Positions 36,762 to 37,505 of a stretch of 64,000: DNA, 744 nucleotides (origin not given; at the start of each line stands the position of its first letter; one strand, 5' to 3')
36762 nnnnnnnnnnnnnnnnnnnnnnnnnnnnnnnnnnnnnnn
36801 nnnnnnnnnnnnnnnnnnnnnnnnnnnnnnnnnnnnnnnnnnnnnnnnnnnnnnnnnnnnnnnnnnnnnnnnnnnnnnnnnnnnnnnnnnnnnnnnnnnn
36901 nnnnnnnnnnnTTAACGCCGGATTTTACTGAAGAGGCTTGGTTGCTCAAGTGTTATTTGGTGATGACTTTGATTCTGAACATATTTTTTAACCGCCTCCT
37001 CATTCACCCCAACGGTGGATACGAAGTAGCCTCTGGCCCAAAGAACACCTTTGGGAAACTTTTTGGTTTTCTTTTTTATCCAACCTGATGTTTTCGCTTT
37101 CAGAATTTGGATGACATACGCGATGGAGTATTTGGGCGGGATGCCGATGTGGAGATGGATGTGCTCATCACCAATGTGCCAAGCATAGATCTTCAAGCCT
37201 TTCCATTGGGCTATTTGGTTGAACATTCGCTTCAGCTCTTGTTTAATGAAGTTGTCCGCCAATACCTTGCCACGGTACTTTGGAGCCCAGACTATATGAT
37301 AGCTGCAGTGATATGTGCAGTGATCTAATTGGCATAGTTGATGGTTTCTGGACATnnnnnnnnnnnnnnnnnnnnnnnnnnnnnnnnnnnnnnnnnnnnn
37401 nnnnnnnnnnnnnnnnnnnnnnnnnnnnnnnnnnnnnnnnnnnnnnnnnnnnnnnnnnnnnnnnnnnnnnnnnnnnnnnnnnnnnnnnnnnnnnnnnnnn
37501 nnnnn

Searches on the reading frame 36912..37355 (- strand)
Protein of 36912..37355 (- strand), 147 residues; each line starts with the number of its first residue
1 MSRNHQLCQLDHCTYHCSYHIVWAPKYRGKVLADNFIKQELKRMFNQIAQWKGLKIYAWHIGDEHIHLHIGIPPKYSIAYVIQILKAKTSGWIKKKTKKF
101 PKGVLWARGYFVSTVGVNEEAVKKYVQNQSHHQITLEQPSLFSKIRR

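Call 3: search_protein_families(library=pfam, proteins=[window:36912-37355:-], max_evalue=0.01)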
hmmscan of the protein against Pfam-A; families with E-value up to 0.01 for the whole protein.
window:36912-37355:- (147 aa): 1 family
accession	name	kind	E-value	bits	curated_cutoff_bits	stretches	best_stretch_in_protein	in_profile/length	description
PF01797.21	Y1_Tnp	-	1.6e-33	115.8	23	1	14-129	2-121/121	Transposase IS200 like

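Call 4: search_protein_families(library=ncbifam, proteins=[window:36912-37355:-], max_evalue=0.01)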
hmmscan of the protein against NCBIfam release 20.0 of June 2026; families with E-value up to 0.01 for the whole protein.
window:36912-37355:- (147 aa): 3 families
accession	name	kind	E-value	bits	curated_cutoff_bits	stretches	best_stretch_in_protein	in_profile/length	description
NF033573.1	transpos_IS200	equivalog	5.4e-36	123.6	55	1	10-128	4-126/126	IS200/IS605 family transposase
NF047646.1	REP_Tyr_transpos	equivalog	2.7e-06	27.3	80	1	19-120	12-119/146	REP-associated tyrosine transposase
TIGR02613.1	mob_myst_B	hypoth_equivalog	0.0028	17.6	124.4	1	21-97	35-105/186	mobile mystery protein B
